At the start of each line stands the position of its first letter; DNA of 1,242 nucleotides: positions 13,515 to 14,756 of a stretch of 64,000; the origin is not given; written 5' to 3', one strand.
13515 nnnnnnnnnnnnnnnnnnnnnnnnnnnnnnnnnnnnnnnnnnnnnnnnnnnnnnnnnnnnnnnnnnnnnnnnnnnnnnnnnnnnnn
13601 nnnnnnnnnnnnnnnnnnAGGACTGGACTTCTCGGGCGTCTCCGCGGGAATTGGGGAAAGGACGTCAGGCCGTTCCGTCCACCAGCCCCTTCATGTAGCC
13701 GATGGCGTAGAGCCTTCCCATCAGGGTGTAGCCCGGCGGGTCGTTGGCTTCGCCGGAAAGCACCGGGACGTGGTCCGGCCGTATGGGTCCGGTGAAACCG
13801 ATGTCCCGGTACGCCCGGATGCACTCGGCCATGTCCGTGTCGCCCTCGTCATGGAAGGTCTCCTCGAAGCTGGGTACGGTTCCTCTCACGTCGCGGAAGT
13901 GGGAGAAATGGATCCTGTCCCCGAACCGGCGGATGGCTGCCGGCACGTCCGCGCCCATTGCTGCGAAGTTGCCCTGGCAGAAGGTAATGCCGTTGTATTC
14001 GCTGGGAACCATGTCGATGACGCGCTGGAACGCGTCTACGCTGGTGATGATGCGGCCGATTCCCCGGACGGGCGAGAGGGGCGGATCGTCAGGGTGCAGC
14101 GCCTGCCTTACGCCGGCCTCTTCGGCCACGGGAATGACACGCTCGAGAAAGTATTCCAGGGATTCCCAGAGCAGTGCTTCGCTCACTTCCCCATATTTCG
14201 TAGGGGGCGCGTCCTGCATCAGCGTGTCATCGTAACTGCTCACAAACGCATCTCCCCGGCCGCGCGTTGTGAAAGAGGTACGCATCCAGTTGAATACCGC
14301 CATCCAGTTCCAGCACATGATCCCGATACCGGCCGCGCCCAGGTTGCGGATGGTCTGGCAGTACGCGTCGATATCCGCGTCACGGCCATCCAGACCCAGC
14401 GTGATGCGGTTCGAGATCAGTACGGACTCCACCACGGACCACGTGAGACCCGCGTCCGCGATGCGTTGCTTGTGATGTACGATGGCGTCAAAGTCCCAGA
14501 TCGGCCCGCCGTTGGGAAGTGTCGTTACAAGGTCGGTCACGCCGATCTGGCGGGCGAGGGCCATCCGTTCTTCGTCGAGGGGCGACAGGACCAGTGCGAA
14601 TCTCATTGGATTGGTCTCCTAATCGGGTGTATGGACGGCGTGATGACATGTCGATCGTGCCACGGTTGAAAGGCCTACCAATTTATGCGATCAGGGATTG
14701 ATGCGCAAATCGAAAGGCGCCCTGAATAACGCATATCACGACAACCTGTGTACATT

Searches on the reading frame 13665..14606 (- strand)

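Call 6: search_protein_families(library=pfam, proteins=[window:13665-14606:-], max_evalue=0.001)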
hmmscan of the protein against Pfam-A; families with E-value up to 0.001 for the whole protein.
window:13665-14606:- (313 aa): 2 families
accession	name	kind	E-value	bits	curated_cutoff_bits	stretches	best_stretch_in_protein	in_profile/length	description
PF03786.19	UxuA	-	4.4e-91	305.7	23.7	2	137-310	171-348/352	D-mannonate dehydratase (UxuA)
PF01261.30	AP_endonuc_2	-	1.4e-11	45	31.1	1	42-275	30-225/249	Xylose isomerase-like TIM barrel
